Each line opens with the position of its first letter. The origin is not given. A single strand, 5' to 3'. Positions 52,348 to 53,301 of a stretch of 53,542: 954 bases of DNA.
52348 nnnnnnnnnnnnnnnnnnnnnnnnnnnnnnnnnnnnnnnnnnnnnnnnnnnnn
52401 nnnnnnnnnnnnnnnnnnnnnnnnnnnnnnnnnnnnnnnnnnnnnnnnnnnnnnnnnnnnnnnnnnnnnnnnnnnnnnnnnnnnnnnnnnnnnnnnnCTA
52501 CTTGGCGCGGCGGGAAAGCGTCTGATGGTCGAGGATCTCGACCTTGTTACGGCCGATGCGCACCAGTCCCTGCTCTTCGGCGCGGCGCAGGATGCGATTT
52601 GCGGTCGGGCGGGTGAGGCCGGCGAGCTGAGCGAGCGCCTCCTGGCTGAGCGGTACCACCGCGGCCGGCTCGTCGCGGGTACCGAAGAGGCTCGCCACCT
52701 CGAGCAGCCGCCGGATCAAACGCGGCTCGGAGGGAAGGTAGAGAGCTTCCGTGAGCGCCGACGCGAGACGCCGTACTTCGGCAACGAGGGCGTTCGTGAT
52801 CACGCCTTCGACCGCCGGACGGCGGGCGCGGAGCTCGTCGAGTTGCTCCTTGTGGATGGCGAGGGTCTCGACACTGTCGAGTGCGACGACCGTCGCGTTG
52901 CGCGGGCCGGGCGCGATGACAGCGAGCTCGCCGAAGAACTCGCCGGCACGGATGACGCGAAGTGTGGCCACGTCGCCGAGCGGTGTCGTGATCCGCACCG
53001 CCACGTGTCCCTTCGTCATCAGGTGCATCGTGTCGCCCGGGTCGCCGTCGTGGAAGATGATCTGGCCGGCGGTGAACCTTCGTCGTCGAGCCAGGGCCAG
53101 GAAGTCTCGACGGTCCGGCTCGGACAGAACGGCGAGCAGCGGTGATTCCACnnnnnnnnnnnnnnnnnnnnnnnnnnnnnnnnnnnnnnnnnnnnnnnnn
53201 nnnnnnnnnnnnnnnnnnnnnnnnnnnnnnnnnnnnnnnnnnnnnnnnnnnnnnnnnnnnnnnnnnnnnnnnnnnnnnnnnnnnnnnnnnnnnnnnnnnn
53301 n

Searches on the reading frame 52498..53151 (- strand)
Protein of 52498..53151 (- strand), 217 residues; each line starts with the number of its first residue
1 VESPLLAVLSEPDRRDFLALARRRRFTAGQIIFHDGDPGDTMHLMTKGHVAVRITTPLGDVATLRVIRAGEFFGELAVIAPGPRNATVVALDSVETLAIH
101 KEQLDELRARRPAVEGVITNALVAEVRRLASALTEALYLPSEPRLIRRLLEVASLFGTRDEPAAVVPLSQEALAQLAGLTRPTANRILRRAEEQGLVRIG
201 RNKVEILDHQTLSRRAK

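Call 59: search_protein_families(library=pfam, proteins=[window:52498-53151:-], max_evalue=0.001)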
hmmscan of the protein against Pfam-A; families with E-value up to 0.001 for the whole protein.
window:52498-53151:- (217 aa): 7 families
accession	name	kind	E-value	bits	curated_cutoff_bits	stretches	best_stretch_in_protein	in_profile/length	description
PF00027.35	cNMP_binding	-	1e-21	77.1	27.5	1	23-110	1-88/89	Cyclic nucleotide-binding domain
PF13545.12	HTH_Crp_2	-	1.8e-14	53.9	27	1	144-214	2-69/70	Crp-like helix-turn-helix domain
PF12802.13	MarR_2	-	1.5e-06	28.7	27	1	167-201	18-54/61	MarR family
PF13412.12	HTH_24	-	2.8e-05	24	21.9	1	168-198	18-48/48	Winged helix-turn-helix DNA-binding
PF00325.26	Crp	-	0.00014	21.9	21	1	167-196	2-31/32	Bacterial regulatory proteins, crp family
PF09339.16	HTH_IclR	-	0.00046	20.3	22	1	148-198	4-49/52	IclR helix-turn-helix domain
PF25213.1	HVO_A0261_N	-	0.00087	19.6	35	0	166-198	23-55/86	HVO_A0261 N-terminal domain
